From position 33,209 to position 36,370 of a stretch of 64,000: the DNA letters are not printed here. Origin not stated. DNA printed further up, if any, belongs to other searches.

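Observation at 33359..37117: Orphan two-gene operon: TPR/beta-barrel protein with poly-acidic tail plus a 953-aa degenerate-methyltransferase/Zn-ribbon/nuclease-like protein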

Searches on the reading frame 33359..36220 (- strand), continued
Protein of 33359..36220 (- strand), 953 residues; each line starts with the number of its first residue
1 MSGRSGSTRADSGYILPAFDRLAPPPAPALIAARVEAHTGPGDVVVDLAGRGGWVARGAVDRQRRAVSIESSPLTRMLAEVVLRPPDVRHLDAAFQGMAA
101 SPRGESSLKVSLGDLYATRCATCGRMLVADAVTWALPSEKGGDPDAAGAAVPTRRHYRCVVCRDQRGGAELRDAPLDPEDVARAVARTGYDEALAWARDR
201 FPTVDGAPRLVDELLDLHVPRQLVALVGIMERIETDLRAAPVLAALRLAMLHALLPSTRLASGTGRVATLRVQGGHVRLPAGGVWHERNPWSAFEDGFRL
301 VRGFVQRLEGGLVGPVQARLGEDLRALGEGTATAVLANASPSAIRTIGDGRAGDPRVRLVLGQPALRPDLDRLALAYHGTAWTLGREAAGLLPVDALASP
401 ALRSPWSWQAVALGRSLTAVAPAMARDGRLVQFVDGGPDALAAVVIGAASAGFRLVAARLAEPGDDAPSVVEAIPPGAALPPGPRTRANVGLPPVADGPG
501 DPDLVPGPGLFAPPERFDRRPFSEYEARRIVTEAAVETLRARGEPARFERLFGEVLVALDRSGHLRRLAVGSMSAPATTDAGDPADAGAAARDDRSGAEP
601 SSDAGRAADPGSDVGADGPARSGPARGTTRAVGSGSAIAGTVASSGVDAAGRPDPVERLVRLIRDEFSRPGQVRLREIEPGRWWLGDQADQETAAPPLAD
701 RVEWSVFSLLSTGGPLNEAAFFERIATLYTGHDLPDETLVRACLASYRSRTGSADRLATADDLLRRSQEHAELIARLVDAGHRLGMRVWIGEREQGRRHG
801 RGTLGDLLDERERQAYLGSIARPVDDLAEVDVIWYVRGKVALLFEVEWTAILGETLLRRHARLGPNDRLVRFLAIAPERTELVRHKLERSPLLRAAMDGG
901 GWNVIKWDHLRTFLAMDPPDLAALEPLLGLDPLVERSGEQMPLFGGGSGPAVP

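Call 25: find_related_loci(query=A1, collection=genome_contigs, flank=6000)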
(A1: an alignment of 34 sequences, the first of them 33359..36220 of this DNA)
Query A1 (953 aa) in genome_contigs; peptide patterns used: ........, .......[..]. (x = any residue, [..] = any of these).
525 stretches matched a pattern; 380 encode a relative of the query (tblastn E <= 1e-3); the best 80 are kept; 80 distinct loci.
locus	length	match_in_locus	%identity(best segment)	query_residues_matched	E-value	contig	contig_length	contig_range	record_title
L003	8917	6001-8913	76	1-953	0e+0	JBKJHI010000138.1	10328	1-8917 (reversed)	MAG: Candidatus Limnocylindrales bacterium isolate ant_bin.103 S1Ck117_1206967_flag_0_multi_13.0000_len_10328, whole gen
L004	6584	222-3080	75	1-953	0e+0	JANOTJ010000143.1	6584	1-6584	MAG: Chloroflexota bacterium isolate VAR_39_metabat_309 VAR_39_k141_5576452, whole genome shotgun sequence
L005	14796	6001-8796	67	1-946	0e+0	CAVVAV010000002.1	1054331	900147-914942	MAG: uncultured Chloroflexia bacterium isolate MFD09206.bin.1.36 genome assembly, contig: contig_5633, whole genome shot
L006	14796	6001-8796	67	1-946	0e+0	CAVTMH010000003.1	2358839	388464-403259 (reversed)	MAG: uncultured Chloroflexia bacterium isolate MFD05747.bin.1.75 genome assembly, contig: contig_814, whole genome shotg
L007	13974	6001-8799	68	1-950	0e+0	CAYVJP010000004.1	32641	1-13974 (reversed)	MAG TPA_asm: uncultured Anaerolineaceae bacterium isolate SRP237561_co1_263 genome assembly, contig: NODE_1954_length_32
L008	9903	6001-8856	68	1-944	0e+0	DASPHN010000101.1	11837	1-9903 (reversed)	MAG TPA_asm: Candidatus Saccharimonadales bacterium isolate SMAG_U11957 k141_3004674, whole genome shotgun sequence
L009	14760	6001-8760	68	1-946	0e+0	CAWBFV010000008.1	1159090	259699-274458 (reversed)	MAG: uncultured Chloroflexia bacterium isolate MFD09212.bin.2.194 genome assembly, contig: contig_6726, whole genome sho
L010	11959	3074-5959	66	1-946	0e+0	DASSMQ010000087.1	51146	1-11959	MAG TPA_asm: Candidatus Limnocylindrales bacterium isolate SMAG_U1202 k141_1211314, whole genome shotgun sequence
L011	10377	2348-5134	68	1-946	0e+0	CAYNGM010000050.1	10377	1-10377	MAG TPA_asm: uncultured Anaerolineaceae bacterium isolate binchicken_co245_156 genome assembly, contig: NODE_7691_length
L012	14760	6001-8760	68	1-945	0e+0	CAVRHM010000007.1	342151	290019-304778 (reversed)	MAG: uncultured Chloroflexia bacterium isolate MFD05567.bin.2.55 genome assembly, contig: contig_6091, whole genome shot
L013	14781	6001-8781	67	1-946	0e+0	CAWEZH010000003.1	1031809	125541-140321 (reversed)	MAG: uncultured Chloroflexia bacterium isolate MFD09267.bin.1.5 genome assembly, contig: contig_24615, whole genome shot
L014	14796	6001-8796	68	1-945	0e+0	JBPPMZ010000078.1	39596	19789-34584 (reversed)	MAG: Candidatus Limnocylindrales bacterium isolate BIOS2019_out_023 k131_1964805, whole genome shotgun sequence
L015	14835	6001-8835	68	1-946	0e+0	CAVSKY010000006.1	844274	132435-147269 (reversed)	MAG: uncultured Chloroflexia bacterium isolate MFD09206.bin.1.75 genome assembly, contig: contig_3611, whole genome shot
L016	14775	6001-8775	68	1-946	0e+0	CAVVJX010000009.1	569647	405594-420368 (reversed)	MAG: uncultured Chloroflexia bacterium isolate MFD06742.bin.2.302 genome assembly, contig: contig_4575, whole genome sho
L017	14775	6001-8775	67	1-946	0e+0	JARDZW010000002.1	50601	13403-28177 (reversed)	MAG: Chloroflexota bacterium isolate C_No_T0_bin.2 scaffold_22, whole genome shotgun sequence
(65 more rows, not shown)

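Call 29: search_protein_families(library=phrogs, proteins=[window:33359-36220:-], max_evalue=0.1)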
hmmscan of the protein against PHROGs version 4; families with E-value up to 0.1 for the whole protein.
window:33359-36220:- (953 aa): 0 families

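Call 31: predict_structure(alignment_id=A1)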
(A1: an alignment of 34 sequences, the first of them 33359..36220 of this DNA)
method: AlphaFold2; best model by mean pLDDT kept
length: 953 residues; sequences in the alignment: 34
mean_pLDDT: 56.9   pTM: 0.43
mean pLDDT of the five models: 56.9, 55.6, 53.2, 52.9, 52.5
residues with pLDDT >= 90: 16; 70-90: 290; 50-70: 252; < 50: 395
segments of 3 or more residues with pLDDT < 50: 1-127, 161-170, 236-241, 262-267, 310-406, 422-427, 478-500, 508-510, 512-519, 573-599, 601-609, 611-651, 935-953
pLDDT, mean of each block of 10 residues (from residue 1): 30 31 37 36 29 33 34 41 35 31 30 33 48 73 58 71 45 66 77 80 70 78 73 53 58 58 48 67 73 62 52 44 43 30 35 29 31 35 40 41 43 50 49 59 60 59 56 56 33 36 53 43 79 90 86 82 71 42 37 36 35 32 33 30 35 71 89 88 88 81 83 77 80 78 78 63 76 87 84 67 53 60 63 80 74 61 70 79 77 70 80 84 72 47 34 38
secondary structure, 60 per line:
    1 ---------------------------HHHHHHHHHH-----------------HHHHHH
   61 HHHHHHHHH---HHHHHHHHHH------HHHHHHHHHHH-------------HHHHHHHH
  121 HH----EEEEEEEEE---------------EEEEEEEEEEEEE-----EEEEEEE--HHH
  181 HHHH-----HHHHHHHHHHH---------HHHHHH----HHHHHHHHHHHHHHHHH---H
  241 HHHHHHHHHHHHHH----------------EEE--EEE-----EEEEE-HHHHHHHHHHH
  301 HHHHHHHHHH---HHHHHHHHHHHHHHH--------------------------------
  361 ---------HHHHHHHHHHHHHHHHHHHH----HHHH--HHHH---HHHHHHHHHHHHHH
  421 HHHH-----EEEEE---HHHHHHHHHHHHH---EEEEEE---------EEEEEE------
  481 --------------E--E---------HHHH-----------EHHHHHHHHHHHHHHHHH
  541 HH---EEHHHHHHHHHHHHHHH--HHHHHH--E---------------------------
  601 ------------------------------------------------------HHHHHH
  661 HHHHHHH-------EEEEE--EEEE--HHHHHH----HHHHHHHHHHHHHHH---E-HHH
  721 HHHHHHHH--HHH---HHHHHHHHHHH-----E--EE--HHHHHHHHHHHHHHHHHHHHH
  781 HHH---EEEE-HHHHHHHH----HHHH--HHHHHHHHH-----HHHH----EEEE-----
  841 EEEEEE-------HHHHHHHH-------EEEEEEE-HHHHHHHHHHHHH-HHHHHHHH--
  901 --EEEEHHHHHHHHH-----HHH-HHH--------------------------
elements in order (helices of 4 or more, strands of 3 or more residues): H28-37 H55-69 H73-82 H89-99 H113-122 E127-135 E151-163 E169-175 H178-184 H190-200 H210-215 H220-236 H240-254 E271-273 E276-278 E284-288 H290-310 H314-328 H370-389 H394-397 H400-403 H407-424 E430-434 H438-450 E454-459 E469-474 H508-511 H524-542 H548-562 H565-570 H655-667 E675-679 E682-685 H688-693 H698-712 H718-728 H737-747 H760-783 E787-790 H792-799 H804-807 H810-818 H824-827 E832-835 E841-846 H854-861 E869-875 H877-889 H891-898 E903-906 H907-915

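Call 34: fold_search(model_id=the predicted structure, library=pdb)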
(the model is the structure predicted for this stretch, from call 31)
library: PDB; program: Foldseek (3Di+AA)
matches with E <= 10: 139; with E <= 0.001: 0
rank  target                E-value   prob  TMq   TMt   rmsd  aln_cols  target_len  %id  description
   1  6ake_A                2.8e-01  0.09  0.05  0.16  18.6       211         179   14  Crystal structure of mouse claudin-3 in complex with C-terminal fragment of Clostridium perfringens enterotoxin (released 2019-02-27)
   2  8as8_E                3.2e-01  0.06  0.05  0.08  37.9       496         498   14  E. coli Wadjet JetABC monomer (released 2022-12-14)
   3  7phe_A                6.9e-01  0.12  0.07  0.16  19.8       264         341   15  Chimeric carminomycin-4-O-methyltransferase (DnrK) with regions from 10-hydroxylase RdmB and 10-decarboxylase TamK (released 2022-09-07)
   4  9e2g_0A               7.2e-01  0.03  0.04  0.06  29.2       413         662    9  Cryo-EM structure of 48 nm repeat of microtubule doublet from T. brucei flagellum (released 2025-03-12)
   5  8rdn_C                7.6e-01  0.09  0.08  0.16  12.2       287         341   13  Holomycin methyltransferase DtpM with SAH and XRD-271 (released 2024-10-16)
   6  8rdm                  7.6e-01  0.08  0.08  0.16  12.2       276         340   14  Holomycin methyltransferase DtpM with SAH (released 2024-10-16)
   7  5woe_MODEL_1_A        8.9e-01  0.12  0.06  0.25  12.6       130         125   12  Solution structure of the sorting nexin 25 phox-homology domain (released 2018-08-08)
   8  7pga_B                8.9e-01  0.10  0.08  0.16  13.0       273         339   14  Chimeric carminomycin-4-O-methyltransferase (DnrK) with regions from 10-hydroxylase RdmB and 10-decarboxylase TamK (released 2022-08-24)
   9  4dap                  1.2e+00  0.23  0.06  0.21   6.0       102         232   18  The structure of Escherichia coli SfsA (released 2013-08-14)
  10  4qoz_E                1.5e+00  0.03  0.06  0.13  19.5       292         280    8  Crystal structure of the histone mRNA stem-loop, stem-loop binding protein (phosphorylated), and 3'hExo ternary comple (released 2014-07-23)
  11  7pga_A                1.6e+00  0.07  0.08  0.16  12.8       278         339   12  Chimeric carminomycin-4-O-methyltransferase (DnrK) with regions from 10-hydroxylase RdmB and 10-decarboxylase TamK (released 2022-08-24)
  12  4d1q_H                1.7e+00  0.05  0.07  0.11  20.7       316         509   13  Hermes transposase bound to its terminal inverted repeat (released 2014-07-30)
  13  1wtd_B                1.8e+00  0.13  0.11  0.30  12.1       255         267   14  Crystal structure of type II restrcition endonuclease, EcoO109I DNA-free form (released 2004-12-14)
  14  4yis_B                1.8e+00  0.05  0.05  0.11  19.0       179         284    8  Crystal Structure of LAGLIDADG Meganuclease I-CpaMI Bound to Uncleaved DNA (released 2016-03-23)
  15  3mcz_B                1.9e+00  0.06  0.06  0.15  16.3       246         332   12  The Structure of an O-methyltransferase family protein from Burkholderia thailandensis. (released 2010-05-26)
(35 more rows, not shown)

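Call 37: search_protein_representatives(alignment_id=A1)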
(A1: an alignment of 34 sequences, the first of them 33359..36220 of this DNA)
Query: 34 sequences, 934 profile positions. Proteins with E-value up to 0.001 (for the whole library): 1312; up to 1e-10: 884; up to 1e-30: 360. The best 150 are listed.
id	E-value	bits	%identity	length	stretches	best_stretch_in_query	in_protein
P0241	0.0e+00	1359.1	-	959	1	1-933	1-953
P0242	3.8e-273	925.4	-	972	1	6-933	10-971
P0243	2.3e-264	896.3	-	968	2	16-584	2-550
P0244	4.2e-258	875.6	-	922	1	1-933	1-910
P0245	2.1e-255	866.7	-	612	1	10-582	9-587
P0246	6.0e-230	782.4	-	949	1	14-933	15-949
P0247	3.7e-221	753.4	-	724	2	601-933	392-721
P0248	2.1e-220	750.9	-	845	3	9-487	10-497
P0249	8.3e-212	722.4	-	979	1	6-933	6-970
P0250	8.1e-207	705.9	-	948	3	1-502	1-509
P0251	1.8e-205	701.5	-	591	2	639-933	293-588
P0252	5.8e-200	683.2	-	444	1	1-400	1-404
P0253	1.9e-199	681.5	-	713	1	16-581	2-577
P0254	9.3e-198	675.9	-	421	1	503-934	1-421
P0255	2.6e-194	664.5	-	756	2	519-933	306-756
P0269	2.8e-137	475.8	-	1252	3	330-807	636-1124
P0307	1.4e-98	347.7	-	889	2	671-932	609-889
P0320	1.3e-93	331.3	-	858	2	667-932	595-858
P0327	1.6e-90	321.0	-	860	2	642-932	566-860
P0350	2.2e-77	277.5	-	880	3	670-932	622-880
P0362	1.6e-74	268.1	-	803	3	682-930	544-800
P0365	1.7e-73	264.7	-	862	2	669-931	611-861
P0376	5.9e-70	253.0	-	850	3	669-919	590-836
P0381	1.7e-68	248.1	-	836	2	680-931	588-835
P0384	6.8e-68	246.1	-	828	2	681-920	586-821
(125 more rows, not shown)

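Call 38: search_protein_families(library=pfam, proteins=[P0307, P0320, P0327, P0350, P0365, P0376, P0381, P0384, P0362, P0269], max_evalue=0.01)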
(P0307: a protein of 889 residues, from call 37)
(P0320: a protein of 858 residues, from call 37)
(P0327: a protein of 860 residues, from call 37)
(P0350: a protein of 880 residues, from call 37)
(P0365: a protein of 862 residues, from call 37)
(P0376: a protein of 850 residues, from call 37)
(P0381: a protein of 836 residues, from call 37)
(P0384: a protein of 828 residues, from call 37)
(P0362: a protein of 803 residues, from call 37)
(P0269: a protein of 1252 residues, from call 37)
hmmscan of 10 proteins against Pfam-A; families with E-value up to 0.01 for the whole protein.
P0307 (889 aa): 1 family
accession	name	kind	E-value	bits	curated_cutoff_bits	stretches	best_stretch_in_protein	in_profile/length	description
PF01555.25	N6_N4_Mtase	-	7.1e-05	23.3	26.7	1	19-71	160-212/221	DNA methylase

P0320 (858 aa): 1 family
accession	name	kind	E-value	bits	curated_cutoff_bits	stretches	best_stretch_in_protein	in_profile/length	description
PF01555.25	N6_N4_Mtase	-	0.00081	19.8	26.7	0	30-71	169-210/221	DNA methylase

P0327 (860 aa): 2 families
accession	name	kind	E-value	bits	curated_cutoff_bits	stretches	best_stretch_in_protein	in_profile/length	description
PF24042.1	DUF7351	-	0.0032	17.7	31.2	1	105-160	54-109/177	Domain of unknown function (DUF7351)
PF01555.25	N6_N4_Mtase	-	0.0093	16.4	26.7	0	25-72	165-212/221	DNA methylase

P0350 (880 aa): 1 family
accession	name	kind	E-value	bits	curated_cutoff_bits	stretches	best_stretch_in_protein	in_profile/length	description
PF01555.25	N6_N4_Mtase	-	5e-08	33.6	26.7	1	27-80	162-215/221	DNA methylase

P0365 (862 aa): 1 family
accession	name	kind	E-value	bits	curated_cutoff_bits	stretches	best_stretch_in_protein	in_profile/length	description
PF01555.25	N6_N4_Mtase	-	3.1e-07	31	26.7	1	20-73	160-213/221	DNA methylase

P0376 (850 aa): 0 families

P0381 (836 aa): 1 family
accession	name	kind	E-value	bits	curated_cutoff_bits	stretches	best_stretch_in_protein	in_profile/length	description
PF01555.25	N6_N4_Mtase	-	0.00042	20.8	26.7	1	28-79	161-212/221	DNA methylase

P0384 (828 aa): 1 family
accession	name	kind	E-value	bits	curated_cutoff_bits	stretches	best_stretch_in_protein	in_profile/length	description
PF01555.25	N6_N4_Mtase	-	0.0052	17.2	26.7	1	26-70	166-210/221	DNA methylase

P0362 (803 aa): 0 families

P0269 (1252 aa): 0 families

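Call 42: find_related_loci(query=A3, collection=genome_contigs, flank=7000)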
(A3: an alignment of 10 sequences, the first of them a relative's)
Query A3 (880 aa) in genome_contigs; peptide patterns used: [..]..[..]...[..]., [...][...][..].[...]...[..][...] (x = any residue, [..] = any of these).
200 stretches matched a pattern; 60 encode a relative of the query (tblastn E <= 1e-3); 59 distinct loci.
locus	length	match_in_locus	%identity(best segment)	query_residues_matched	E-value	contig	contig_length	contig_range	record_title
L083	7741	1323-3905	38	5-880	2e-180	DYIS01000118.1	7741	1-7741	MAG TPA_asm: Ktedonobacter racemifer isolate FI88_62_8 Afr_mines_FI88_2909_length_7741_cov_3_329170, whole genome shotgu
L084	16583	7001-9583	38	5-880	4e-179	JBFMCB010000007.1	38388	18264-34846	MAG: Chloroflexota bacterium isolate MAG180 MAG180_7, whole genome shotgun sequence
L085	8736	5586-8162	36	12-880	4e-150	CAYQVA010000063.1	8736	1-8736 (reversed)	MAG TPA_asm: uncultured Anaerolineae bacterium isolate binchicken_co349_119 genome assembly, contig: NODE_3004_length_87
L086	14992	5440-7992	37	3-880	1e-144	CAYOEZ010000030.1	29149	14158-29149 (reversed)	MAG TPA_asm: uncultured Ktedonobacterales bacterium isolate SRP302447_co2_76 genome assembly, contig: NODE_4360_length_2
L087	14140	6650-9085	38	6-880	4e-143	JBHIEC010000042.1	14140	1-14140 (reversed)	MAG: Anaerolineae bacterium isolate b3.sp2_bin.41 NODE_1322_length_14140_cov_8.083777, whole genome shotgun sequence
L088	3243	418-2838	36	6-880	1e-145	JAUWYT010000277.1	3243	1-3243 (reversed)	MAG: Chloroflexota bacterium isolate CSMAG_2717 CSMAG_2717_k141_434665_length_3243_cov_7.9504, whole genome shotgun sequ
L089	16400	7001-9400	35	6-880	9e-137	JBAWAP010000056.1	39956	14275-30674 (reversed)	MAG: Anaerolineae bacterium isolate MFD04381_ilm_asm_bin11 k127_101463, whole genome shotgun sequence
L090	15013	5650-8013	36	3-880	6e-137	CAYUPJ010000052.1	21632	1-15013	MAG TPA_asm: uncultured Anaerolineae bacterium isolate binchicken_co91_444 genome assembly, contig: NODE_2598_length_216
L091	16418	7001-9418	35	6-880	6e-126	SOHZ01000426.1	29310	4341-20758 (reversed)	MAG: Anaerolineales bacterium isolate E26_bin7 NODE_31_length_29310_cov_14.481764, whole genome shotgun sequence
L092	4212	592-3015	34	6-880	6e-126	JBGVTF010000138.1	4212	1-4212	MAG: Anaerolineae bacterium isolate S_237_B7 k127_311020, whole genome shotgun sequence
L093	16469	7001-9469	34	12-880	3e-122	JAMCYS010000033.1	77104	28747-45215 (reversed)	MAG: Chloroflexota bacterium isolate FK_Sedi_B_Bin.34 NODE_676_length_77104_cov_7.06949, whole genome shotgun sequence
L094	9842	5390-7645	34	9-880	3e-121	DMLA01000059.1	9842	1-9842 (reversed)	MAG TPA_asm: Chloroflexi bacterium isolate UBA7937 contig_14103, whole genome shotgun sequence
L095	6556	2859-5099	33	9-880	1e-116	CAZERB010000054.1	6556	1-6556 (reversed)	MAG TPA_asm: uncultured Anaerolineales bacterium isolate binchicken_co395_1 genome assembly, contig: NODE_5705_length_65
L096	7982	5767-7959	33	30-852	2e-115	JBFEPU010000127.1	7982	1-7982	MAG: Anaerolineae bacterium isolate Mix_mud05.2021.03.19 k141_1107379_length_7982_cov_9.4160, whole genome shotgun seque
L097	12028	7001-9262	34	9-880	2e-114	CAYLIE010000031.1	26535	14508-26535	MAG TPA_asm: uncultured Anaerolineales bacterium isolate binchicken_co294_77 genome assembly, contig: NODE_2211_length_2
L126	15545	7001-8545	30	8-553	1e-47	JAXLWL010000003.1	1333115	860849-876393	MAG: Anaerolineae bacterium isolate STL-CHL22 C3.160.fa-3, whole genome shotgun sequence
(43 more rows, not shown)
